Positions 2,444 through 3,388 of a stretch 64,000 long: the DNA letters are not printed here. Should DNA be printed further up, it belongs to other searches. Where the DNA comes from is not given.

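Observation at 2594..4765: Tandem triplication of AIM24/DUF124 (TIGR00266) genes with an embedded zinc-ribbon gene, all translationally coupled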

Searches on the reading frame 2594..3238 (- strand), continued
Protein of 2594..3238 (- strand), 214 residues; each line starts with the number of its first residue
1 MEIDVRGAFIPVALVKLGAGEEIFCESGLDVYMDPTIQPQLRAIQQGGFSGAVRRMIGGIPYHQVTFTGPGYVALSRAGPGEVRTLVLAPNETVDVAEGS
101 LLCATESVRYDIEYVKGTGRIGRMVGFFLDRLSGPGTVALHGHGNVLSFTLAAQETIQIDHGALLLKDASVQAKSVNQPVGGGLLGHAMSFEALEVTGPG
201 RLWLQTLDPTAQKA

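Call 49: search_dna_similar(query=window:2594-3238:-, collection=plasmids, mode=protein, max_evalue=0.001, max_rows=25)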
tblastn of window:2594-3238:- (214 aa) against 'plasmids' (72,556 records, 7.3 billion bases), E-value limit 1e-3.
Records with a match: 28; places in all: 30; records where one place covers at least 80% of the query: 25.
Best place of each record, by identity: <60% 28.
By first word of the organism name: Halorussus 6; Halobaculum 6; Pseudomonas 2; Candidatus 1; Burkholderia 1; Nostoc 1; Caballeronia 1; Mycolicibacterium 1; Priestia 1; Salinigranum 1; and 7 more.
By predicted mobility (MOB-suite, as given by PLSDB): non-mobilizable 27; conjugative 1.
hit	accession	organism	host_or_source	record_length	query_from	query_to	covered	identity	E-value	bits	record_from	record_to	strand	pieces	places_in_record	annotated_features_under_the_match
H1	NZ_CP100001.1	Halorussus vallis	cell culture,saline soil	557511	2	211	98%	34.9%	7e-9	62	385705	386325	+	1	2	none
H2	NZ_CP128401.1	Candidatus Chlorohelix allophototropha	Single colony of Candidatus Chlorohelix ...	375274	3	212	98%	32.7%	1e-24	107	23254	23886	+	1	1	AIM24 family protein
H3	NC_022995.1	Burkholderia sp. M701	-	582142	7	207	94%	33.7%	1e-23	105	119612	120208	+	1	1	AIM24 family protein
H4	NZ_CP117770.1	Nostoc sp. UHCC 0926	whole organism,lichen surface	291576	1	207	97%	32.0%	1e-24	107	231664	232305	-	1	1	AIM24 family protein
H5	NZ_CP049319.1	Caballeronia sp. SBC2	whole organism,soil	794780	7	207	94%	32.7%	1e-22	102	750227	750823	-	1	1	AIM24 family protein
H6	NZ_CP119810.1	Halorussus caseinilyticus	cell culture,coastal saline-alkali land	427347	15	211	92%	33.2%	3e-9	63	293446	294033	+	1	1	TIGR00266 family protein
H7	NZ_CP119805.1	Halorussus lipolyticus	cell culture,coastal saline-alkali land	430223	15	211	92%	33.0%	9e-10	65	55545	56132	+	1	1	TIGR00266 family protein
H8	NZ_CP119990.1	Halobaculum marinum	cell culture,sediment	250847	15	206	90%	33.8%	1e-9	64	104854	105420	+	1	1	TIGR00266 family protein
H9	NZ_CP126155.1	Halobaculum lipolyticum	cell culture,sediment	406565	15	206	90%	33.3%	5e-10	66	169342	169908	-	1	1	TIGR00266 family protein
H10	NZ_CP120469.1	Halobaculum limi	cell culture,sediment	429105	15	206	90%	33.2%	7e-10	65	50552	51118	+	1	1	TIGR00266 family protein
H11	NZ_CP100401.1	Halorussus aquaticus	cell culture,saline soil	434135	2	211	98%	30.2%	3e-5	51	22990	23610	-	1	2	none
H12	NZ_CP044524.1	Halorussus halophilus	pure culture,marine solar saltern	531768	15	206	90%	33.0%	8e-10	65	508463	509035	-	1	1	TIGR00266 family protein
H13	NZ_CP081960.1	Halobaculum magnesiiphilum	cell culture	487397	2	206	96%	30.3%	1e-9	64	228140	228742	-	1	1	TIGR00266 family protein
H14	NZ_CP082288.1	Halobaculum roseum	cell culture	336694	2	206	96%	30.3%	7e-9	62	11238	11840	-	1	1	TIGR00266 family protein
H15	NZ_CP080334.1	Mycolicibacterium pallens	-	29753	5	207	95%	30.5%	4e-16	84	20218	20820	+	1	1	AIM24 family protein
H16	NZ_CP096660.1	Halorussus limi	cell culture,saline soil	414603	15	211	92%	31.2%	2e-9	64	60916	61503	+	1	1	TIGR00266 family protein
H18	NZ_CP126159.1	Halobaculum halobium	cell culture,sediment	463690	15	206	90%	31.3%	2e-8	61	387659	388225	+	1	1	TIGR00266 family protein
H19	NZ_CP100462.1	Salinigranum marinum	cell culture,Saline soil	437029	15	208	91%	30.7%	8e-8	59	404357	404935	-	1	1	TIGR00266 family protein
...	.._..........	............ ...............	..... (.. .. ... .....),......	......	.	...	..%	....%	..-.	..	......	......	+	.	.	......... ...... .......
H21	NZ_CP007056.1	Halostagnicola larsenii XH-48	-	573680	15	208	91%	29.6%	1e-8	61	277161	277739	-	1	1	TIGR00266 family protein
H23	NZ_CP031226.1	Pseudomonas amygdali pv. lachrymans str. M301315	-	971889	11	214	95%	27.8%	6e-7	56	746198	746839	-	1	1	TIGR00266 family protein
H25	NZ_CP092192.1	Deinococcus sp. KNUC1210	Setaria viridis,cell ...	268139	1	213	100%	24.8%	3e-8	61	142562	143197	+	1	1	TIGR00266 family protein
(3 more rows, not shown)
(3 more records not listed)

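Call 50: get_annotated_region(hit=H15, flank=4000)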
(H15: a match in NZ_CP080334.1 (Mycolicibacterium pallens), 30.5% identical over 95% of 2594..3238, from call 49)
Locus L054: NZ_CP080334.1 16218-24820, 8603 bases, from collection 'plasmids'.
description: Mycolicibacterium pallens strain JCM 16370 plasmid unnamed1, complete sequence
organism: Mycolicibacterium pallens (NCBI taxid 370524)
taxonomy: Bacteria; Actinomycetota; Actinomycetes; Mycobacteriales; Mycobacteriaceae; Mycolicibacterium; Mycolicibacterium pallens
host: -; source: -; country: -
typing (MOB-suite, as given by PLSDB): non-mobilizable
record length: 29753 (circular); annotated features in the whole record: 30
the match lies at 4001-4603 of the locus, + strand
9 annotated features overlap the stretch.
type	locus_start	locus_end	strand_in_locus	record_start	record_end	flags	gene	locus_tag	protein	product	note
CDS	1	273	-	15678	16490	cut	-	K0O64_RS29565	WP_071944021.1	ATP-binding protein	-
CDS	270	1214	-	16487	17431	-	-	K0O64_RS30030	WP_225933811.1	hypothetical protein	-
CDS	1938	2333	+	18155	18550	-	-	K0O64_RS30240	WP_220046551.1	helix-turn-helix domain-containing protein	-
CDS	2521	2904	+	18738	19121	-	-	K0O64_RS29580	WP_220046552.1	hypothetical protein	-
CDS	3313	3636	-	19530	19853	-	-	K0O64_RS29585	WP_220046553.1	DUF732 domain-containing protein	-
CDS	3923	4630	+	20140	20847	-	-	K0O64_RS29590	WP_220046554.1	AIM24 family protein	-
CDS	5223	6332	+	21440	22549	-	-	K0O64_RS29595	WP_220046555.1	GGDEF domain-containing protein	-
CDS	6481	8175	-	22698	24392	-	-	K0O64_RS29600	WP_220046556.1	sodium:proton antiporter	GO:0006814 - sodium ion transport [Evidence IEA]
CDS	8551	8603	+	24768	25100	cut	-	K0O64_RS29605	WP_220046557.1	hypothetical protein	-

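Call 51: get_annotated_region(hit=H3, flank=4000)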
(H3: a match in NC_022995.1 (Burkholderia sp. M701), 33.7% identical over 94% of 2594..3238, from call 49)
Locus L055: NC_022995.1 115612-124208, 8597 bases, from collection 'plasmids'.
description: Burkholderia sp. M701 plasmid pM7012, complete sequence
organism: Burkholderia sp. M701 (NCBI taxid 326454)
taxonomy: Bacteria; Pseudomonadota; Betaproteobacteria; Burkholderiales; Burkholderiaceae; Burkholderia; Burkholderia sp. M701
host: -; source: -; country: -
typing (MOB-suite, as given by PLSDB): conjugative; relaxase MOBF; mating-pair formation MPF_F
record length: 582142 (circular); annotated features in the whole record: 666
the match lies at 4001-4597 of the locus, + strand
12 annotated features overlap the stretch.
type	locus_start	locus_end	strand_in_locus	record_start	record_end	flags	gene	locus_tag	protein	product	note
CDS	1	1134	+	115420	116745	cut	-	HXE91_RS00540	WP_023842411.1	hypothetical protein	-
CDS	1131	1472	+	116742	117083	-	-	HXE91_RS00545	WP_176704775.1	hypothetical protein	-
CDS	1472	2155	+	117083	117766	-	-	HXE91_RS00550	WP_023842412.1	hypothetical protein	-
CDS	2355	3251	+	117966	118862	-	-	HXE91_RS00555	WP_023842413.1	hypothetical protein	-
CDS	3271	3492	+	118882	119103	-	-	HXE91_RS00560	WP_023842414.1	hypothetical protein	-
CDS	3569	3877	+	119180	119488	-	-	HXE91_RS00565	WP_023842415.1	hypothetical protein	-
CDS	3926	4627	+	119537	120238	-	-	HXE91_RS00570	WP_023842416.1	AIM24 family protein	-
CDS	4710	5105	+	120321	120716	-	-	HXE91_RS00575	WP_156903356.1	hypothetical protein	-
CDS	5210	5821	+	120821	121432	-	-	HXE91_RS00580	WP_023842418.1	hypothetical protein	-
CDS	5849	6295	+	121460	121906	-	-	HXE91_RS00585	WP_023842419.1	hypothetical protein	-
CDS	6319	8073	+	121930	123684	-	-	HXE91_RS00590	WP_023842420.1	hypothetical protein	-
CDS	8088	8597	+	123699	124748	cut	-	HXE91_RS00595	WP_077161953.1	hypothetical protein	-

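Call 52: get_annotated_region(hit=H2, flank=4000)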
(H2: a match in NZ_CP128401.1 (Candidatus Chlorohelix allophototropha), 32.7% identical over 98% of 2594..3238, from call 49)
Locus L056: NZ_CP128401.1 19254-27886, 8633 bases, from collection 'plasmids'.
description: Candidatus Chlorohelix allophototropha isolate L227-S17 plasmid unnamed1, complete sequence
organism: Candidatus Chlorohelix allophototropha (NCBI taxid 3003348)
taxonomy: Bacteria; Chloroflexota; Chloroflexia; Candidatus Chloroheliales; Candidatus Chloroheliaceae; Candidatus Chlorohelix; Candidatus Chlorohelix allophototropha
host: -; source: Single colony of Candidatus Chlorohelix allophototropha from a non-axenic enrichment (subculture 19.9); ...; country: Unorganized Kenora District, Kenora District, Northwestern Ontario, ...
typing (MOB-suite, as given by PLSDB): non-mobilizable
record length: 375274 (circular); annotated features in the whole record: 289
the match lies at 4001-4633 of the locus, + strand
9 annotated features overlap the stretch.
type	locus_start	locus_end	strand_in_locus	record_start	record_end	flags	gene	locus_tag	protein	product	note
CDS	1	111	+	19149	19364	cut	-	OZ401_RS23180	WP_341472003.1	hypothetical protein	-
CDS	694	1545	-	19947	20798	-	-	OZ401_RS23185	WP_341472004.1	Bro-N domain-containing protein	-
CDS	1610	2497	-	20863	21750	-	-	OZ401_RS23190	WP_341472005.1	ParB/RepB/Spo0J family partition protein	GO:0007059 - chromosome segregation [Evidence IEA]; GO:0000910 - cytokinesis [Evidence IEA]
CDS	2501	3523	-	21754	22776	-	-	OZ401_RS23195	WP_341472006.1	AAA family ATPase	-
CDS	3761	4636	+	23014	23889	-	-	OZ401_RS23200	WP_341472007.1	AIM24 family protein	-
CDS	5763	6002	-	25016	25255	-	-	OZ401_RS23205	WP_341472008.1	DUF4113 domain-containing protein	-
CDS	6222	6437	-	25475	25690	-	-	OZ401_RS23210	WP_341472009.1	hypothetical protein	-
CDS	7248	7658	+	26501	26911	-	-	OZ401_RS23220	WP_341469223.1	hypothetical protein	-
CDS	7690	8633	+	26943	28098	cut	-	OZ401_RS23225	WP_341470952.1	IS3 family transposase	-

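Call 55: get_annotated_region(hit=H4, flank=3000)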
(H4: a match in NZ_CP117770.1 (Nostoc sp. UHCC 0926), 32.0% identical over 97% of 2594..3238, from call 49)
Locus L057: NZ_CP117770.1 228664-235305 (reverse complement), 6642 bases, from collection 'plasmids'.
description: Nostoc sp. UHCC 0926 plasmid pn2, complete sequence
organism: Nostoc sp. UHCC 0926 (NCBI taxid 3025190)
taxonomy: Bacteria; Cyanobacteriota; Cyanophyceae; Nostocales; Nostocaceae; Nostoc; Nostoc sp. UHCC 0926
host: -; source: whole organism,lichen surface; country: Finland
typing (MOB-suite, as given by PLSDB): non-mobilizable; replicon rep_cluster_1678; mating-pair formation MPF_T
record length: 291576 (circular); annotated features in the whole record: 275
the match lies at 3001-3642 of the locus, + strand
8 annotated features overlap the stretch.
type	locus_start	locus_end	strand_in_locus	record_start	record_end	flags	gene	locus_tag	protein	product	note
CDS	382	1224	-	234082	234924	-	-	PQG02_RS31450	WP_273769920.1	tyrosine-type recombinase/integrase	GO:0015074 - DNA integration [Evidence IEA]; GO:0006310 - DNA recombination [Evidence IEA]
CDS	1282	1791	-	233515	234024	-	-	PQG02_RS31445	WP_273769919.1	hypothetical protein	-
CDS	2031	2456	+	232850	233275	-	-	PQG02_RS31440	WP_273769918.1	hypothetical protein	-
CDS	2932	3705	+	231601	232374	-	-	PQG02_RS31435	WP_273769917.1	AIM24 family protein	-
CDS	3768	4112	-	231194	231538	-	-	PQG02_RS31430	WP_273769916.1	hypothetical protein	-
CDS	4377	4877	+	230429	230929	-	-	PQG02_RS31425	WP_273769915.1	hypothetical protein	-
CDS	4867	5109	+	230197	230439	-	-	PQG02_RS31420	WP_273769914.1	hypothetical protein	-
CDS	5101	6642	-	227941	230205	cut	-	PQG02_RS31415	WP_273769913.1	ATP-dependent RecD-like DNA helicase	-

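Call 56: get_annotated_region(hit=H1, flank=4000)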
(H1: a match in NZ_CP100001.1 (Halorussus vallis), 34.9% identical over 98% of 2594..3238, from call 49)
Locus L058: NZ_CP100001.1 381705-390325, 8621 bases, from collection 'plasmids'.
description: Halorussus vallis strain XZYJT10 plasmid unnamed1, complete sequence
organism: Halorussus vallis (NCBI taxid 2953749)
taxonomy: Archaea; Euryarchaeota; Halobacteria; Halobacteriales; Haladaptataceae; Halorussus; Halorussus vallis
host: -; source: cell culture,saline soil; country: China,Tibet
typing (MOB-suite, as given by PLSDB): non-mobilizable
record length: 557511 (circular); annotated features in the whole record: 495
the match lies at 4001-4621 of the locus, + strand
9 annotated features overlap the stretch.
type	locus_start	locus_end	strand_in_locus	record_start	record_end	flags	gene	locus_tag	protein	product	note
CDS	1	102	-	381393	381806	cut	-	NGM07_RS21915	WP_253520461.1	EamA family transporter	-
CDS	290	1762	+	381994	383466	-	-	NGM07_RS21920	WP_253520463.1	PGF-CTERM sorting domain-containing protein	-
CDS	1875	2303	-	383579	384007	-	-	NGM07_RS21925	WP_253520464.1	helix-turn-helix domain-containing protein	-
CDS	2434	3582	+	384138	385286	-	dgoD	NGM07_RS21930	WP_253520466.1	galactonate dehydratase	GO:0009063 - amino acid catabolic process [Evidence IEA]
CDS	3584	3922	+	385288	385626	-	-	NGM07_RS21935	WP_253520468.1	hypothetical protein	-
CDS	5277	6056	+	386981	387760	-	-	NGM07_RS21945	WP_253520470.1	SDR family oxidoreductase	-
CDS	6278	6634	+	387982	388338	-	-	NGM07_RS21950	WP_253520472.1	HalOD1 output domain-containing protein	-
CDS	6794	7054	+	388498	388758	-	-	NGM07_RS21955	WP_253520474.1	hypothetical protein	-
CDS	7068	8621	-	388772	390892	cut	-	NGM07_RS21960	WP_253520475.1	S9 family peptidase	-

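Call 80: find_encoding_contigs(protein=P0191, flank=4000, max_places=2)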
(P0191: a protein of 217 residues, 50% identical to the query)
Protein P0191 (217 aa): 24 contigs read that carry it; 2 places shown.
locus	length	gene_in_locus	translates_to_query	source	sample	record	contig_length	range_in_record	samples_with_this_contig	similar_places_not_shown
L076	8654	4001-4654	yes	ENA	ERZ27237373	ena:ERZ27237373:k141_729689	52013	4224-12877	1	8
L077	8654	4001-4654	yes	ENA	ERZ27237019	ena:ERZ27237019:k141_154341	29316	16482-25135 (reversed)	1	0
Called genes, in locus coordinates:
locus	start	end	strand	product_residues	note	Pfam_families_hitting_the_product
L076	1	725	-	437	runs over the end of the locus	PF01336:tRNA_anti-codon, PF00152:tRNA-synt_2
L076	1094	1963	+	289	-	-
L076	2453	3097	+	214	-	PF01987:AIM24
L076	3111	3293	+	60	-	-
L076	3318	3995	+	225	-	PF01987:AIM24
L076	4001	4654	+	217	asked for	PF01987:AIM24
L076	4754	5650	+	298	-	PF01035:DNA_binding_1 (faint), PF04493:Endonuclease_5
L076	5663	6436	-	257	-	-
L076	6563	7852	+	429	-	PF00368:HMG-CoA_red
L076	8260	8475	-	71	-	-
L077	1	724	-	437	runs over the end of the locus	PF01336:tRNA_anti-codon, PF00152:tRNA-synt_2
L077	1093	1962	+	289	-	-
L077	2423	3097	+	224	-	PF01987:AIM24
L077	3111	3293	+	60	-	-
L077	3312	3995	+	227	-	PF01987:AIM24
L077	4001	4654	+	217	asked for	PF01987:AIM24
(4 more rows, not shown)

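Call 81: find_encoding_contigs(protein=P0192, flank=4000, max_places=2)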
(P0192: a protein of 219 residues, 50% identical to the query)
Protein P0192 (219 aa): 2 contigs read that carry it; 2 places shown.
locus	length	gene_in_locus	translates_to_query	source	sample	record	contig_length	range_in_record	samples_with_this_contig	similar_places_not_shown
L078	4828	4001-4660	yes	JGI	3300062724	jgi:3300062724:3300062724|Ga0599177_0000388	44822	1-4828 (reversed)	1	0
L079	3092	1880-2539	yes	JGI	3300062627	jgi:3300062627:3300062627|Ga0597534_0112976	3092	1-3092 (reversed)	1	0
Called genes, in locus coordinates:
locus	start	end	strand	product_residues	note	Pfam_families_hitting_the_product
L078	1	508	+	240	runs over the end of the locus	-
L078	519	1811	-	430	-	-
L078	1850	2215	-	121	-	PF12852:Cupin_6 (weak), PF02311:AraC_binding (weak), PF07883:Cupin_2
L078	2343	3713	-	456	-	PF13229:Beta_helix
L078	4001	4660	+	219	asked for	PF01987:AIM24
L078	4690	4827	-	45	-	?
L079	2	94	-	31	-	?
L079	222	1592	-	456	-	PF13229:Beta_helix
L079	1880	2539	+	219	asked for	PF01987:AIM24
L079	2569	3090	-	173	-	?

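Call 87: search_protein_families(library=pfam, proteins=[L056:3761-4633:+, L050:3167-3949:+, L078:4001-4657:+], max_evalue=0.01)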
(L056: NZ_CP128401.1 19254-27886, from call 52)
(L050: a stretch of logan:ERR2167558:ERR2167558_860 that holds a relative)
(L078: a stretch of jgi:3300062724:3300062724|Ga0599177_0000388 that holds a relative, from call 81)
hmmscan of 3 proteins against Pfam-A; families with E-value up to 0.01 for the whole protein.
L056:3761-4633:+ (291 aa): 2 families
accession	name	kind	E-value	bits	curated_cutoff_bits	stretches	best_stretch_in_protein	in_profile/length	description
PF01987.23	AIM24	-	1.5e-36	126.5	25.7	1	82-283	2-205/205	Mitochondrial biogenesis AIM24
PF10571.15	UPF0547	-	0.0035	17.9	29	1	9-28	1-21/26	Uncharacterised protein family UPF0547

L050:3167-3949:+ (261 aa): 1 family
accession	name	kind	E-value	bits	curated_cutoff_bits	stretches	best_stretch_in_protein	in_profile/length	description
PF01987.23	AIM24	-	2.5e-43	148.6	25.7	1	49-249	8-204/205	Mitochondrial biogenesis AIM24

L078:4001-4657:+ (219 aa): 1 family
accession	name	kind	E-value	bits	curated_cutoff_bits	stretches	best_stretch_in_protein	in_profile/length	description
PF01987.23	AIM24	-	5.7e-25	88.7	25.7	1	13-212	11-205/205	Mitochondrial biogenesis AIM24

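Call 88: search_dna_similar(query=L056:3761-4633:+, collection=plasmids, mode=protein, max_evalue=0.00001, max_rows=15)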
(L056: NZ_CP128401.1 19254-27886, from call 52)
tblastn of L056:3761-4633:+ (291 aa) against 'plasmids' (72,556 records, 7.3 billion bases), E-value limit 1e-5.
Records with a match: 15; places in all: 15; records where one place covers at least 80% of the query: 1.
Best place of each record, by identity: >=99% 1; <60% 14.
By first word of the organism name: Sphingobium 2; Pseudomonas 2; Candidatus 1; Caballeronia 1; Burkholderia 1; Nostoc 1; Mycolicibacterium 1; Acidithiobacillus 1; Enterococcus 1; Deinococcus 1; and 3 more.
By predicted mobility (MOB-suite, as given by PLSDB): non-mobilizable 12; conjugative 3.
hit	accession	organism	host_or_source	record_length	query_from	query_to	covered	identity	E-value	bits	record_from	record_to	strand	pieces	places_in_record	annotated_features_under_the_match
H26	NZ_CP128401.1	Candidatus Chlorohelix allophototropha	Single colony of Candidatus Chlorohelix ...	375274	1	291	100%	100.0%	0e+0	603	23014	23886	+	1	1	AIM24 family protein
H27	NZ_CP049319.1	Caballeronia sp. SBC2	whole organism,soil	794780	77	291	74%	57.9%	2e-75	257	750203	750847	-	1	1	AIM24 family protein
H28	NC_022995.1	Burkholderia sp. M701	-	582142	77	289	73%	57.0%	9e-75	255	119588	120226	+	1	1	AIM24 family protein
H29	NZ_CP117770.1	Nostoc sp. UHCC 0926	whole organism,lichen surface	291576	77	291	74%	52.7%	9e-70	241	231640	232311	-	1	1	AIM24 family protein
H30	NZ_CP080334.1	Mycolicibacterium pallens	-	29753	83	291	72%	54.1%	2e-70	242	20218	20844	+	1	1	AIM24 family protein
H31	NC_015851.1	Acidithiobacillus caldus SM-1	-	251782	82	282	69%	34.5%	3e-27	118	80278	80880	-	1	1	AIM24 family protein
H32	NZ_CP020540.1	Sphingobium herbicidovorans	cell culture,soil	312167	82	283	69%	28.6%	1e-6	78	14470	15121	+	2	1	none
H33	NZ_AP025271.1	Enterococcus faecalis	-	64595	75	282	71%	26.8%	6e-6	55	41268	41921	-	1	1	TIGR00266 family protein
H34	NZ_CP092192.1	Deinococcus sp. KNUC1210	Setaria viridis,cell ...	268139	82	283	69%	27.4%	1e-11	72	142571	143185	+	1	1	TIGR00266 family protein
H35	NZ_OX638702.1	Pseudomonas aeruginosa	Homo sapiens,blood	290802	82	283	69%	27.3%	1e-12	76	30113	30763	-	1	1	TIGR00266 family protein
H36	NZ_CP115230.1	Pseudomonas aeruginosa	Homo sapiens,culture samples from human ...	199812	82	283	69%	27.3%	1e-12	76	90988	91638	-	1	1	TIGR00266 family protein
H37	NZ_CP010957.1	Sphingobium sp. YBL2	cell culture,soil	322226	82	283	69%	26.1%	9e-10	67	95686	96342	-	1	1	TIGR00266 family protein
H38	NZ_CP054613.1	Paenibacillus cellulosilyticus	cell culture,soil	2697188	91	282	66%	27.2%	6e-7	58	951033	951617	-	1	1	none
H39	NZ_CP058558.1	Alkaliphilus sp. B6464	-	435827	89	282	67%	25.5%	5e-8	61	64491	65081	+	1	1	TIGR00266 family protein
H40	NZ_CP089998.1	Cytobacillus spongiae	sponge,Pure culture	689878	91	283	66%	25.6%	6e-6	55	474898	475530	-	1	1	TIGR00266 family protein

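Call 90: find_encoding_contigs(protein=P0237, flank=4000, max_places=2)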
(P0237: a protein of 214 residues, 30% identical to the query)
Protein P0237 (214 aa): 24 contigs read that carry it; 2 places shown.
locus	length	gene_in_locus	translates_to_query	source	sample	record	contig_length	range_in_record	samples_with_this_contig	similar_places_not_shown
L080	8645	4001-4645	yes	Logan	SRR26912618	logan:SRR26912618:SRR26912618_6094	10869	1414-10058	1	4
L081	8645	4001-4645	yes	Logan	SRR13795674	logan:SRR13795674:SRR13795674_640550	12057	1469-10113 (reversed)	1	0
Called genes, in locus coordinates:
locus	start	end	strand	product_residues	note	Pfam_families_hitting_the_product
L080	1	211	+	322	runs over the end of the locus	PF00370:FGGY_N (faint), PF00480:ROK, PF01869:BcrAD_BadFG (faint)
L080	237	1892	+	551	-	PF00920:ILVD_EDD_N, PF24877:ILV_EDD_C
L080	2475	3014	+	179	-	PF02163:Peptidase_M50 (faint)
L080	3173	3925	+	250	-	PF01987:AIM24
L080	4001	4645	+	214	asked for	PF01987:AIM24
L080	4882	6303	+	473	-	PF08323:Glyco_transf_5, PF13439:Glyco_transf_4 (faint), PF00534:Glycos_transf_1, PF13692:Glyco_trans_1_4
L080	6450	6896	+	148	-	PF11070:DUF2871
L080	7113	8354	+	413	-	PF03447:NAD_binding_3, PF00742:Homoserine_dh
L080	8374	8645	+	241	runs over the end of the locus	PF00696:AA_kinase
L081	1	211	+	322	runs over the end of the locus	PF00370:FGGY_N (weak), PF00480:ROK, PF01869:BcrAD_BadFG (faint)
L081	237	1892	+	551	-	PF00920:ILVD_EDD_N, PF24877:ILV_EDD_C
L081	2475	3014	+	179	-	PF02163:Peptidase_M50 (weak)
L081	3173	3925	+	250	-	PF01987:AIM24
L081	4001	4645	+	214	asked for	PF01987:AIM24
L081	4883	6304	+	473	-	PF08323:Glyco_transf_5, PF13439:Glyco_transf_4 (faint), PF00534:Glycos_transf_1, PF13692:Glyco_trans_1_4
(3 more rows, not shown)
